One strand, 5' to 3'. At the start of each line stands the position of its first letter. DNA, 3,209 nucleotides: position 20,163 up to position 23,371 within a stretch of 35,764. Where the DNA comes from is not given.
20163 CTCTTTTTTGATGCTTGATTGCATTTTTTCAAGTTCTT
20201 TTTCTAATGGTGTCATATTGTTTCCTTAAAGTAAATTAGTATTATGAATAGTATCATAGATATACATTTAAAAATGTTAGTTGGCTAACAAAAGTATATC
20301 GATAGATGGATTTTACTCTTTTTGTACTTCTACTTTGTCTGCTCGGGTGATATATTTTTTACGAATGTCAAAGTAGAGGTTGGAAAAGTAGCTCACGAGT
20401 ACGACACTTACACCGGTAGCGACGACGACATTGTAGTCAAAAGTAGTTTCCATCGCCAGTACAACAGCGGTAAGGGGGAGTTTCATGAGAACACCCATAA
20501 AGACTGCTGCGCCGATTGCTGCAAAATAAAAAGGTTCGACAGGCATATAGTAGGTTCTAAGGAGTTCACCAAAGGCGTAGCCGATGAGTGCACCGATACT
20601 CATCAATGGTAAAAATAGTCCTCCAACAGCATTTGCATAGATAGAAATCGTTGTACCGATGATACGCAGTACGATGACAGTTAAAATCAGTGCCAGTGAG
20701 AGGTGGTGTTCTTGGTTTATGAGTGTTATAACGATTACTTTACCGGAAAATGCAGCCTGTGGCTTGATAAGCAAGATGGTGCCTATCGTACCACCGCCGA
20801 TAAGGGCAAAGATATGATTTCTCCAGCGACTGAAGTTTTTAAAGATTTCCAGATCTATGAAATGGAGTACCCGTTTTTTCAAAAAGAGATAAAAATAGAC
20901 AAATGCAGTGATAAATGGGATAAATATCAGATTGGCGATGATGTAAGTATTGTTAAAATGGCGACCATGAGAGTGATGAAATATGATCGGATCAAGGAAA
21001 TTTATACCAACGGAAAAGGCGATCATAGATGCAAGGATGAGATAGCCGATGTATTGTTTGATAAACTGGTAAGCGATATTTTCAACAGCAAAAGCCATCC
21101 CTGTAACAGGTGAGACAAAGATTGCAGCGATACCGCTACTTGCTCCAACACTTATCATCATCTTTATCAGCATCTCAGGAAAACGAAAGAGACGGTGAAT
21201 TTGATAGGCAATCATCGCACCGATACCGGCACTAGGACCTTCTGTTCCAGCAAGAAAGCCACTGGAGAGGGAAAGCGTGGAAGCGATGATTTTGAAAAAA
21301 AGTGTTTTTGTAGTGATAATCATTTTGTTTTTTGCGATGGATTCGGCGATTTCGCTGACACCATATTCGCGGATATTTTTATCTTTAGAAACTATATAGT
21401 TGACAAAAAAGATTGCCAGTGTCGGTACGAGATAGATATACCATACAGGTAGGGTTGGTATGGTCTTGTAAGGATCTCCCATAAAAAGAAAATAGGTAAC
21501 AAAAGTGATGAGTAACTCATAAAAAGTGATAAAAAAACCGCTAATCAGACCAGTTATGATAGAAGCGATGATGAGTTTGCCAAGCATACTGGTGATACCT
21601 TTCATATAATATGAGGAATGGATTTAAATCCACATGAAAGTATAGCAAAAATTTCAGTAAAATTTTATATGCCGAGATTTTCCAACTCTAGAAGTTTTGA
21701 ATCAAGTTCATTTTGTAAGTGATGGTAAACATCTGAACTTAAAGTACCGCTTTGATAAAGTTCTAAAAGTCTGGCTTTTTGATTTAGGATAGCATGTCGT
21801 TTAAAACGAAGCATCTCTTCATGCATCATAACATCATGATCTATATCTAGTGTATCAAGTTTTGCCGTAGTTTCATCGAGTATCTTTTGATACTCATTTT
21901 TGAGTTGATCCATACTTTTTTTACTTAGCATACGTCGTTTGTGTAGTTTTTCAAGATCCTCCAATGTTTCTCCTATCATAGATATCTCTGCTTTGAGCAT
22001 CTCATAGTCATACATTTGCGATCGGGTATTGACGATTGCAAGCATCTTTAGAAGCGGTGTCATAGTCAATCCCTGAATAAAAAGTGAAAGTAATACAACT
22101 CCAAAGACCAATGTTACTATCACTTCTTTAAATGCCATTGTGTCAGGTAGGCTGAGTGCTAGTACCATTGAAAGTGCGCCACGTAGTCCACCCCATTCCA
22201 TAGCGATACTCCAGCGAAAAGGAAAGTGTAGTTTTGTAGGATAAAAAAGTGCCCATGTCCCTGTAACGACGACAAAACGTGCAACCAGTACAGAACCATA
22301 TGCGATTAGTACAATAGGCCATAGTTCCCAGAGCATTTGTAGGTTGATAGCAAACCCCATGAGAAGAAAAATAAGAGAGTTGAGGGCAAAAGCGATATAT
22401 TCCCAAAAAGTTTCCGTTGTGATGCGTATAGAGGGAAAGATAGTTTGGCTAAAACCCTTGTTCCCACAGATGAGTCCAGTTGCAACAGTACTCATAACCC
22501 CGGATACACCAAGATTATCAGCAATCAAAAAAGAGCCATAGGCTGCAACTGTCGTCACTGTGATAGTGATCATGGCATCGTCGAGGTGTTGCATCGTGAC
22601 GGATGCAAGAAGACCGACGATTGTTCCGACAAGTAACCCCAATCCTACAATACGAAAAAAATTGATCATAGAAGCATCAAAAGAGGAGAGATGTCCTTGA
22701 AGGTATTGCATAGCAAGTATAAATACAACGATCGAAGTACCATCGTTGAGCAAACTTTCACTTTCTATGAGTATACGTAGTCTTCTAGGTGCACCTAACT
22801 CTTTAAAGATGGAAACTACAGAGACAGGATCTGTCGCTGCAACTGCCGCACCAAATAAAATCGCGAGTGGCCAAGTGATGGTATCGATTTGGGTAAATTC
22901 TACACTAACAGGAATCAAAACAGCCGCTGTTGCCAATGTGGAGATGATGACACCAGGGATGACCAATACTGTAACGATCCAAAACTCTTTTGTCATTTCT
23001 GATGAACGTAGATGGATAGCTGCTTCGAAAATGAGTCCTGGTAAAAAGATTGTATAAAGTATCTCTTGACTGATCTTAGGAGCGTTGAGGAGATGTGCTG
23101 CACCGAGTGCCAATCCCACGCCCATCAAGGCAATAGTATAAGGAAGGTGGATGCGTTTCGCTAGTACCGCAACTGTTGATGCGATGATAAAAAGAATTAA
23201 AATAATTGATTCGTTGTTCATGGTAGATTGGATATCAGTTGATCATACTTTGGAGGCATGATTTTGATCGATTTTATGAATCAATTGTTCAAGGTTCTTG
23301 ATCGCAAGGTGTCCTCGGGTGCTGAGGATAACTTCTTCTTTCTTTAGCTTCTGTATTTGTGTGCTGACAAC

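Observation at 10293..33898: Six copies of a 16-bp palindrome TGTTA-N6-TAACA at a fixed class-II distance from -10 boxes: candidate undescribed Crp/Fnr-type stress and carbon regulon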

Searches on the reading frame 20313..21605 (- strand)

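Call 7: search_protein_families(library=pfam, proteins=[window:20313-21605:-])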
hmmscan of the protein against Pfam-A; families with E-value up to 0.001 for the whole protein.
window:20313-21605:- (430 aa): 2 families
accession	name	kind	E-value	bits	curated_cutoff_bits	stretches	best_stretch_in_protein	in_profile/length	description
PF00654.25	Voltage_CLC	-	3.6e-54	184.7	24.8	1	66-408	3-345/346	Voltage gated chloride channel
PF20785.2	MACPF_D3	-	0.00087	19.9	25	0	54-107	11-64/66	MACPF protein, D3 domain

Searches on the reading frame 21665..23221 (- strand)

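Call 7: search_protein_families(library=pfam, proteins=[window:21665-23221:-])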
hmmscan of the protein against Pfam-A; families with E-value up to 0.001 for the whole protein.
window:21665-23221:- (518 aa): 1 family
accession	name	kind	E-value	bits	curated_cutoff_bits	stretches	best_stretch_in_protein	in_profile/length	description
PF00999.27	Na_H_Exchanger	-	5e-63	213.6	26.2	1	12-392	2-374/375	Sodium/hydrogen exchanger, transmembrane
